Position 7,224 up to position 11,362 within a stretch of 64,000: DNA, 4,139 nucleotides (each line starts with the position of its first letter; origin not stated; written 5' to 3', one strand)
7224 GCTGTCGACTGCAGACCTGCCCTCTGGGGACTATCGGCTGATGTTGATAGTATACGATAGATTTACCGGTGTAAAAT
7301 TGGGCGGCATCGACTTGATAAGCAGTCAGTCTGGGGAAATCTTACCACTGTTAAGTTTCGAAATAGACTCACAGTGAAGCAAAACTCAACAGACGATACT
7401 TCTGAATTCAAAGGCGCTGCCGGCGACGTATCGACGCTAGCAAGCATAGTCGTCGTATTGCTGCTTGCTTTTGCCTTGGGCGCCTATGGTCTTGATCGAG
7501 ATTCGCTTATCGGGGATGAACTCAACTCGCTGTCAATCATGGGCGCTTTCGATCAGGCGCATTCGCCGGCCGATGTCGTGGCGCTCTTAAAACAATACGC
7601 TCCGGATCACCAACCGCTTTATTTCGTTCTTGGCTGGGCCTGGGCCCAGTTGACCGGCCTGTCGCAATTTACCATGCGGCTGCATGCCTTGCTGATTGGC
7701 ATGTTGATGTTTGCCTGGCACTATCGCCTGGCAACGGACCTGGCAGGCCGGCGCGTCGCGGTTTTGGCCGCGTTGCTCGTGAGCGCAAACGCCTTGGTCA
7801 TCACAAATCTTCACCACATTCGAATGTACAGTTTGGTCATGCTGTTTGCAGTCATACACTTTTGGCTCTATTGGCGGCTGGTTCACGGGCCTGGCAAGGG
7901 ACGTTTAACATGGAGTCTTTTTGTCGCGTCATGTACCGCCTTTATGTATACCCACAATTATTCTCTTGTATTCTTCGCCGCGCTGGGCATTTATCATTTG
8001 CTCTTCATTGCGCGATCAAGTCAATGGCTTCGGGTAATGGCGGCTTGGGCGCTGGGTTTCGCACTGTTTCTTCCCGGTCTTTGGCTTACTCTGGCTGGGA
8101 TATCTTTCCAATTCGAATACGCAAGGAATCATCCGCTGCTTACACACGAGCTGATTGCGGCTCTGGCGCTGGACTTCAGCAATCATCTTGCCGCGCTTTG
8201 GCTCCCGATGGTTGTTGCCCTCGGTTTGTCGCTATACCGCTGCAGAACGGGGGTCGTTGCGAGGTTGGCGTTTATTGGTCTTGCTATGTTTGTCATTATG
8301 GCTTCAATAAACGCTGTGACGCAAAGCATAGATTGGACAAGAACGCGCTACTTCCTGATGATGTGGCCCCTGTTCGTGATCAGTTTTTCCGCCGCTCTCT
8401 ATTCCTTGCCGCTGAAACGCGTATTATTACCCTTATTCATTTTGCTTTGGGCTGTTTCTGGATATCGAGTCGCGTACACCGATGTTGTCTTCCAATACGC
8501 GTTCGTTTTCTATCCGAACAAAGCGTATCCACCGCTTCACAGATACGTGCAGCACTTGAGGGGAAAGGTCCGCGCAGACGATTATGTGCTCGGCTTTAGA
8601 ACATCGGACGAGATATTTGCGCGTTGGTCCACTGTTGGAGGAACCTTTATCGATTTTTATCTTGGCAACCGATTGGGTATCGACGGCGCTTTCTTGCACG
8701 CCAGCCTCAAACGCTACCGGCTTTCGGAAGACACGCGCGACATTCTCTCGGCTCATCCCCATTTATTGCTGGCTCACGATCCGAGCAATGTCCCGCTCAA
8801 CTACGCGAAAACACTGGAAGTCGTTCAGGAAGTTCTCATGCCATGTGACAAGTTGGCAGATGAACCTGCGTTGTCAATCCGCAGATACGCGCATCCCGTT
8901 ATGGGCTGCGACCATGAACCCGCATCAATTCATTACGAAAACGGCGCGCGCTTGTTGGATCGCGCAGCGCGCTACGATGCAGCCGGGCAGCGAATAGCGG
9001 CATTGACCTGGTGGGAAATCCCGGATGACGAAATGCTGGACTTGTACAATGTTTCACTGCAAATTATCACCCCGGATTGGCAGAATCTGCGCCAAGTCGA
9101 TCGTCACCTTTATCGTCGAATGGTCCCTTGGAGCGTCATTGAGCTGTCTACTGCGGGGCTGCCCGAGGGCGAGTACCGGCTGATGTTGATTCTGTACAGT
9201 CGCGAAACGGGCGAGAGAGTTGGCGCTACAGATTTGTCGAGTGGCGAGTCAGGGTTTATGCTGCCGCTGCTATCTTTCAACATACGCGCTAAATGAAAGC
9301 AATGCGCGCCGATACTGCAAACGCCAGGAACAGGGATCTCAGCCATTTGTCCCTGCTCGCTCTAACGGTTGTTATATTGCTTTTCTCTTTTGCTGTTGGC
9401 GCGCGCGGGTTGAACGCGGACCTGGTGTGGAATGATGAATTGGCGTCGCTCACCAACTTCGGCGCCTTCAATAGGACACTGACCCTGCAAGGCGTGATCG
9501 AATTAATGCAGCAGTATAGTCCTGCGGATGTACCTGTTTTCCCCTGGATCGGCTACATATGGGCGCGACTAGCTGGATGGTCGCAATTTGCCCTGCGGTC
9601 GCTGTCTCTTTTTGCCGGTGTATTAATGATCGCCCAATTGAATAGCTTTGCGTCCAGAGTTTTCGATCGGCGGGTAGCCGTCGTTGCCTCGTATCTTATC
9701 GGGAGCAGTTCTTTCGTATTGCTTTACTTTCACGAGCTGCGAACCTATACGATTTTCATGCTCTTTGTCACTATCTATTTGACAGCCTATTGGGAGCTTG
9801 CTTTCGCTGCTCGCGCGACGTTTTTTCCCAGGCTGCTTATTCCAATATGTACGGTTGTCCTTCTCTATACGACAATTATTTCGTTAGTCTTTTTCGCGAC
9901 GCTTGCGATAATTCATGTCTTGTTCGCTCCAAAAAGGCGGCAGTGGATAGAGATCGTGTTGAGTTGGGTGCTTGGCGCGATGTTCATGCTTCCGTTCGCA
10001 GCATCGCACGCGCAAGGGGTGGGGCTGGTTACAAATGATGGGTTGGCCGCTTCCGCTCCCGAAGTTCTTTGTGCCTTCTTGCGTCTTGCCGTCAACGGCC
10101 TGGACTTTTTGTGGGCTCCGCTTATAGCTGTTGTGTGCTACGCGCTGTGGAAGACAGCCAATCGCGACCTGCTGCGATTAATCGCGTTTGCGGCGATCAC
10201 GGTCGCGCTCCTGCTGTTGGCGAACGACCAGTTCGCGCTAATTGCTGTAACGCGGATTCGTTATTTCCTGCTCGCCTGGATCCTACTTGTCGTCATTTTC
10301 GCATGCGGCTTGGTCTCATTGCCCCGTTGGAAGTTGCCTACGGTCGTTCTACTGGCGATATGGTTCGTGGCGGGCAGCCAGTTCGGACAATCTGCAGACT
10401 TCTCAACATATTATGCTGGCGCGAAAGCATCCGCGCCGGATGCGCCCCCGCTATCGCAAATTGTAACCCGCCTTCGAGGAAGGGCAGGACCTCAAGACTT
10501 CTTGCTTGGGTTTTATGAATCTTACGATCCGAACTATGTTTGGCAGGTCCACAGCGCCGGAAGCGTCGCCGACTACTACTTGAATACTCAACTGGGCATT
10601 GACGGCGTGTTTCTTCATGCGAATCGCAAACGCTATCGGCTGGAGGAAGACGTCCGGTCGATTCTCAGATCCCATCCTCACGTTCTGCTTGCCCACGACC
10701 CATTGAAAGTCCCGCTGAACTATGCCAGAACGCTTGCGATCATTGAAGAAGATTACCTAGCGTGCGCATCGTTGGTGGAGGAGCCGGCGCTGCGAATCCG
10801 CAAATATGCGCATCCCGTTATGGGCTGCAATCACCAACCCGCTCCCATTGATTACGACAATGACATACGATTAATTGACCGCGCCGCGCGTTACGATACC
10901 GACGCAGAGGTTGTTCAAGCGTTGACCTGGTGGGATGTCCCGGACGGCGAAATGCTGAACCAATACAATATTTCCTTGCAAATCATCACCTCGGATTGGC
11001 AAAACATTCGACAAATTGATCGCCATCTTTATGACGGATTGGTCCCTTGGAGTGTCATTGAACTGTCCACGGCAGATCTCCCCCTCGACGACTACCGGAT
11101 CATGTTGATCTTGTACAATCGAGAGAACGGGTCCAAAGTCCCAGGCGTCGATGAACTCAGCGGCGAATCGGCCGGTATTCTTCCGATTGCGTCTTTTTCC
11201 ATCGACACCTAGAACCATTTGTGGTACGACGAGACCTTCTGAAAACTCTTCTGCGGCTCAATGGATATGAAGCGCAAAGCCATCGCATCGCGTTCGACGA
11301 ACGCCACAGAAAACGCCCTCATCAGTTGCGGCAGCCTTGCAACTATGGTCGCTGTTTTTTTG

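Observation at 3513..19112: Eight tandem GT-C (PMT_2/ArnT-like) membrane glycosyltransferase paralogs, each fused to the same uncharacterised C-terminal domain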

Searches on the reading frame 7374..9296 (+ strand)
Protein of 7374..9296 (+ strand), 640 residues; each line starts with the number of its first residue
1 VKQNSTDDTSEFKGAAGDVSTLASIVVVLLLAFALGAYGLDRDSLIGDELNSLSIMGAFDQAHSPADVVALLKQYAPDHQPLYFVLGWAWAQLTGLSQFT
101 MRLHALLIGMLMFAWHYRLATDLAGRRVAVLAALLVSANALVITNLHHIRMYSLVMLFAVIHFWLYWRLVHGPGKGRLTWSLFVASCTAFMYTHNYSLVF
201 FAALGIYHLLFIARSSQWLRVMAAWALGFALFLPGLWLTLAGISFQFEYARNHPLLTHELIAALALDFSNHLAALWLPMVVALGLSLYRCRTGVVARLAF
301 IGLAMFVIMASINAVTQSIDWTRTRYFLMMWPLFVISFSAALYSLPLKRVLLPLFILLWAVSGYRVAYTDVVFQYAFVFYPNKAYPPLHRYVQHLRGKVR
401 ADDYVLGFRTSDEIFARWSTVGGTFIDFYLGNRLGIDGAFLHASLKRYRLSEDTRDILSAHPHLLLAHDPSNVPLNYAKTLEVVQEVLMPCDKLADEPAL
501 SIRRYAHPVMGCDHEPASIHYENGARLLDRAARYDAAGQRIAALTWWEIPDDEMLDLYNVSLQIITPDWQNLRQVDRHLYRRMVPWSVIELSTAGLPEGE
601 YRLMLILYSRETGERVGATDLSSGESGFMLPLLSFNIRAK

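Call 4: search_protein_families(library=pfam, proteins=[window:7374-9296:+], max_evalue=0.1)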
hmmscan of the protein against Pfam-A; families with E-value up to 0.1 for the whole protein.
window:7374-9296:+ (640 aa): 1 family
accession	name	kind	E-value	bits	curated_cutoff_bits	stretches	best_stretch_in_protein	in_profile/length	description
PF13231.12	PMT_2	-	1.7e-06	28.8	26.1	1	78-234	1-156/160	Dolichyl-phosphate-mannose-protein mannosyltransferase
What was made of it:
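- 7374..9296 (+): G3: GT-C paralog, 640 aa, GTG start overlapping the G2 stop. It is the extra unit of this genome relative to the 7-copy relatives. PMT_2 E 1.7e-6 (call 4).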

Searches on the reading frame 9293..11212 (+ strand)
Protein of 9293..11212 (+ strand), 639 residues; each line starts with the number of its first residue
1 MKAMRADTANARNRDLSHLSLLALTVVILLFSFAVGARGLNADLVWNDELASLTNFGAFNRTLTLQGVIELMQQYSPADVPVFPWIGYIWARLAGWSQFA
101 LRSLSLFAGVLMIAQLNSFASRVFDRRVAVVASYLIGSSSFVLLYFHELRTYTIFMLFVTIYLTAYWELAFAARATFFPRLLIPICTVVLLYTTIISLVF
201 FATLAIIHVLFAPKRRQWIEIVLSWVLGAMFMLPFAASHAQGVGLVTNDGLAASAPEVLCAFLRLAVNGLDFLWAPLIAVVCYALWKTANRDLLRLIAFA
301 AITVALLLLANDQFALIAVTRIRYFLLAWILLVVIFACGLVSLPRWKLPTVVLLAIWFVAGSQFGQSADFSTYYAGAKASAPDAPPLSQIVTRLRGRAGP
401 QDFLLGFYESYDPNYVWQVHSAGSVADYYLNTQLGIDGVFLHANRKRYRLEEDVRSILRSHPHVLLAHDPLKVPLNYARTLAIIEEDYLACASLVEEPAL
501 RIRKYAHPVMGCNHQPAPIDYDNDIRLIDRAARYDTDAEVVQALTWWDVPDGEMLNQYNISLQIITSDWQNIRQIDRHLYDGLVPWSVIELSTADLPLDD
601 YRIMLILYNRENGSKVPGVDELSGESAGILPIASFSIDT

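Call 4: search_protein_families(library=pfam, proteins=[window:9293-11212:+], max_evalue=0.1)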
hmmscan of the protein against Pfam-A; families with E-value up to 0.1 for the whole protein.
window:9293-11212:+ (639 aa): 1 family
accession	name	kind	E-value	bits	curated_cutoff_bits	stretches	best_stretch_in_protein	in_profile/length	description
PF13231.12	PMT_2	-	4.5e-05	24.2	26.1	1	81-236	4-155/160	Dolichyl-phosphate-mannose-protein mannosyltransferase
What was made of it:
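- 9293..11212 (+): G4: GT-C paralog, 639 aa, in the hypervariable half. Divergent at H87D, H170Y, W172T, R176E and H202T. PMT_2 24.2 bits, just below the 26.1 cut-off (call 4).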
